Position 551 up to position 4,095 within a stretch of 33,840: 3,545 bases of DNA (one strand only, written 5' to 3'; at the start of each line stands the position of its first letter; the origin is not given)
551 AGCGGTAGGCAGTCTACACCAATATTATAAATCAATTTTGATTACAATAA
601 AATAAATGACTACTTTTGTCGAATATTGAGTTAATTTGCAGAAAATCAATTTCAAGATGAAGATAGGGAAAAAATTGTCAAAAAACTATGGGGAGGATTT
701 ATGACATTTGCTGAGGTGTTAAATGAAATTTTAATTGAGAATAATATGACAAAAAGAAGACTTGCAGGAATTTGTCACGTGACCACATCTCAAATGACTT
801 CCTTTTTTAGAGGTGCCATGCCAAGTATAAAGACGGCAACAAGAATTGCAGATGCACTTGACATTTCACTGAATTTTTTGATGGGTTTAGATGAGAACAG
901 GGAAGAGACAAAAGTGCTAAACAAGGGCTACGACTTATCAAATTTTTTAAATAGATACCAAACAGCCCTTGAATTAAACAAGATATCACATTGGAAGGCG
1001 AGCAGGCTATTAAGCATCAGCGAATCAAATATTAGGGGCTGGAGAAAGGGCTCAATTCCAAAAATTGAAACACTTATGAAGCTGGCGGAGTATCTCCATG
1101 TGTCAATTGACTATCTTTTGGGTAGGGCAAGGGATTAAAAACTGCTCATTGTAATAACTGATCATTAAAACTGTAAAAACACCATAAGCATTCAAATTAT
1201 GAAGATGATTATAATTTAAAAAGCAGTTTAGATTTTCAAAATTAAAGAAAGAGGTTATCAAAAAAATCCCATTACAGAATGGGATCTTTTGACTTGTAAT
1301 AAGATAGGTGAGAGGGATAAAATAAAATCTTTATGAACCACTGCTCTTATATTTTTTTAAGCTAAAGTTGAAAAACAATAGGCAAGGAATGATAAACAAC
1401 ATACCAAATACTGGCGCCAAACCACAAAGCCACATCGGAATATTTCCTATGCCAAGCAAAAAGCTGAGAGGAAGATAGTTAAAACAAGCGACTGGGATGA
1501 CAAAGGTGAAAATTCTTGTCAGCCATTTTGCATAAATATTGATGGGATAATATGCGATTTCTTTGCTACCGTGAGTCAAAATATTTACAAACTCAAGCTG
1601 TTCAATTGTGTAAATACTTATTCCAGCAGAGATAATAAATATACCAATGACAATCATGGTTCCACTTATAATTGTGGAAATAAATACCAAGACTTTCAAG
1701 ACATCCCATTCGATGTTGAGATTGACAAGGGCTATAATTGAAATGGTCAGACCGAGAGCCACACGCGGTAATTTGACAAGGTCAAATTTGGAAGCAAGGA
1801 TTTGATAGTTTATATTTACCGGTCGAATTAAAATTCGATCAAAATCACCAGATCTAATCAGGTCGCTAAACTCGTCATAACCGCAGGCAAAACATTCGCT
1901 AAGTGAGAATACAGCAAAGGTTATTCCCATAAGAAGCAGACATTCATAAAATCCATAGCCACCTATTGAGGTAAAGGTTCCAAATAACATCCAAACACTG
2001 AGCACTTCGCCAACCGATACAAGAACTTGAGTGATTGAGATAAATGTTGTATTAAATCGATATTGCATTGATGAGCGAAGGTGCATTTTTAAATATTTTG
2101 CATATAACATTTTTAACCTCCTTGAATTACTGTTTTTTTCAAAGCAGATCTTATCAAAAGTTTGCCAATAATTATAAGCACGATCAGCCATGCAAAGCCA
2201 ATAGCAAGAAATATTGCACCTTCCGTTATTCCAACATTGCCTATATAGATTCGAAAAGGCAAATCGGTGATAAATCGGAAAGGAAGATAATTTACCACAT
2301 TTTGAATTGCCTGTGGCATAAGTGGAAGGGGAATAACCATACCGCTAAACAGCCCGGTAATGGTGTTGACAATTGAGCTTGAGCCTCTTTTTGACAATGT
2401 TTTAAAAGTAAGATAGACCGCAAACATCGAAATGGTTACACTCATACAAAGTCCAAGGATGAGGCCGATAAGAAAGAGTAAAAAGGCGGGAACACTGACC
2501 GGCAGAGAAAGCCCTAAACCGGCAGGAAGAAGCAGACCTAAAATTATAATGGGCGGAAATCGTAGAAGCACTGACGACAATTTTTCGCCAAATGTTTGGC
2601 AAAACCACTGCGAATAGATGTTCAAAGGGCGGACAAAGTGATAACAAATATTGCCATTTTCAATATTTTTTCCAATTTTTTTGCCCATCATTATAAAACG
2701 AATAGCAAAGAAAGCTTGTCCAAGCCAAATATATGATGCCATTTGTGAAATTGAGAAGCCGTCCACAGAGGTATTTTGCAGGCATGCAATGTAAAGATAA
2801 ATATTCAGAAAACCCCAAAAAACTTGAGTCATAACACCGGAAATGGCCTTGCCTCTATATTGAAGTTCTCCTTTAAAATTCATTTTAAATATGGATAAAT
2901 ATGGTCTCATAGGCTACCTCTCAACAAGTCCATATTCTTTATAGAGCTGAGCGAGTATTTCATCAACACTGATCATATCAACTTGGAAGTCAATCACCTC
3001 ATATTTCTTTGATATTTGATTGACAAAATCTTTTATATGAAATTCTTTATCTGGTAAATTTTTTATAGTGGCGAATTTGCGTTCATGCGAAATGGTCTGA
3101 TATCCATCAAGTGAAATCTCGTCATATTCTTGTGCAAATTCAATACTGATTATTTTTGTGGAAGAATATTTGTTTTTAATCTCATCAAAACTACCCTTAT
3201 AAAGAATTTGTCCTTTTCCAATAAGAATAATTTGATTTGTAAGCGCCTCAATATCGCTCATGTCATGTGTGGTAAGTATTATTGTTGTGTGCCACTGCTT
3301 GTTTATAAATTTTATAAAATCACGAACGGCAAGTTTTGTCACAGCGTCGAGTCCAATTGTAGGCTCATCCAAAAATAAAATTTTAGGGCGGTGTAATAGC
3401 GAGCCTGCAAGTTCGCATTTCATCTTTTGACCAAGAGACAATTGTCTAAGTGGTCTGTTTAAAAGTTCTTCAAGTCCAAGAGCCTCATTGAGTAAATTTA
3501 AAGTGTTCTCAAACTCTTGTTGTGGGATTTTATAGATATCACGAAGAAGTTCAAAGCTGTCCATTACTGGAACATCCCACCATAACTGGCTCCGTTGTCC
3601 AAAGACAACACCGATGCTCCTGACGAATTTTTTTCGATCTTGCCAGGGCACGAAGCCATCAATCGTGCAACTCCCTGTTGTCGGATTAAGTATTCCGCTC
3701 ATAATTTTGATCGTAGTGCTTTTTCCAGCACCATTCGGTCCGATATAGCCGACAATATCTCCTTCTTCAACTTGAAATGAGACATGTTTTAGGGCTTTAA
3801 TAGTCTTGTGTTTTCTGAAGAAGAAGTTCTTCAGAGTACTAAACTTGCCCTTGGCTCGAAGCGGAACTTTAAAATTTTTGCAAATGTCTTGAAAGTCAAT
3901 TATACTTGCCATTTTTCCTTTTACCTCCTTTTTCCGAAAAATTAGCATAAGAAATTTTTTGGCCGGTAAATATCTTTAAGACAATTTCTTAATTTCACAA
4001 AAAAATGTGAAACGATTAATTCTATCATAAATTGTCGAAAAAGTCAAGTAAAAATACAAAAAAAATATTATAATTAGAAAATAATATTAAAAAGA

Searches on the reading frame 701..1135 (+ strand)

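Call 19: search_protein_families(library=pfam, proteins=[window:701-1135:+], max_evalue=0.001)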
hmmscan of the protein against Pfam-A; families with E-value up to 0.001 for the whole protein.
window:701-1135:+ (145 aa): 5 families
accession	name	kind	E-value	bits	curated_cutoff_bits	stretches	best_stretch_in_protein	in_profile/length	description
PF01381.28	HTH_3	-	2.8e-15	56.5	23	2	99-139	14-55/55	Helix-turn-helix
PF13443.12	HTH_26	-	9.1e-12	45.5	22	1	7-57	2-54/63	Cro/C1-type HTH DNA-binding domain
PF12844.13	HTH_19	-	9.8e-09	35.4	30.2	0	93-140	11-59/64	Helix-turn-helix domain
PF07022.19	Phage_CI_repr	-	1.8e-05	25.4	22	0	102-141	20-59/65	Bacteriophage CI repressor helix-turn-helix domain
PF08667.16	BetR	-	0.0001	22.9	21.6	0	101-143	29-72/148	BetR domain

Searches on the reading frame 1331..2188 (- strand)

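Call 19: search_protein_families(library=pfam, proteins=[window:1331-2188:-], max_evalue=0.001)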
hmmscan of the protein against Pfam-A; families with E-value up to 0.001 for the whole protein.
window:1331-2188:- (285 aa): 1 family
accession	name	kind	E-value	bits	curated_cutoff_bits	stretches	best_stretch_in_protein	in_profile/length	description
PF06182.17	ABC2_membrane_6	-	6.1e-39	134.6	22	1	57-284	3-229/229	ABC-2 family transporter protein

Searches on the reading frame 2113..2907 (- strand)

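Call 19: search_protein_families(library=pfam, proteins=[window:2113-2907:-], max_evalue=0.001)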
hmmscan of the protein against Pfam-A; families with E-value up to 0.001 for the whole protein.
window:2113-2907:- (264 aa): 2 families
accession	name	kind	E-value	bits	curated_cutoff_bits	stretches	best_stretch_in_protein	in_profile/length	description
PF06182.17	ABC2_membrane_6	-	7.6e-16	59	22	1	37-263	10-229/229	ABC-2 family transporter protein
PF12698.13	ABC2_membrane_3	-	4.3e-07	29.8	31.6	1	53-246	161-346/347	ABC-2 family transporter protein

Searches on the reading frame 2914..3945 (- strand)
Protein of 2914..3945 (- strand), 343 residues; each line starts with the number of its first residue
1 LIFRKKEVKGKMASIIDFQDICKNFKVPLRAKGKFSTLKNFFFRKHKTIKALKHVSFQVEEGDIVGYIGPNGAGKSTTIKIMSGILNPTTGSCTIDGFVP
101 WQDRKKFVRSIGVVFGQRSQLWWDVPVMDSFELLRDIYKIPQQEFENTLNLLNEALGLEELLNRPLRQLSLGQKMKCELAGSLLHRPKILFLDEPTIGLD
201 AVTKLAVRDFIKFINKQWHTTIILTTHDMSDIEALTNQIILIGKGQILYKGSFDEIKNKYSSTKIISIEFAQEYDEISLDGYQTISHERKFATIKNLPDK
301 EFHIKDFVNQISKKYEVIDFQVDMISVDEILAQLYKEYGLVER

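Call 19: search_protein_families(library=pfam, proteins=[window:2914-3945:-], max_evalue=0.001)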
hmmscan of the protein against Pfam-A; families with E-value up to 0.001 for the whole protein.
window:2914-3945:- (343 aa): 3 families
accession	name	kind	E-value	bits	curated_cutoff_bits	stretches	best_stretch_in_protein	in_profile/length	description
PF00005.33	ABC_tran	-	1.2e-26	94.4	25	1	52-196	1-136/137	ABC transporter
PF13304.12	AAA_21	-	2.8e-11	44.5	27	1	159-229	228-300/304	AAA domain, putative AbiEii toxin, Type IV TA system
PF13732.12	DrrA1-3_C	-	0.00057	21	27.4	0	251-330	1-76/81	ATP-binding protein DrrA1-3-like, C-terminal domain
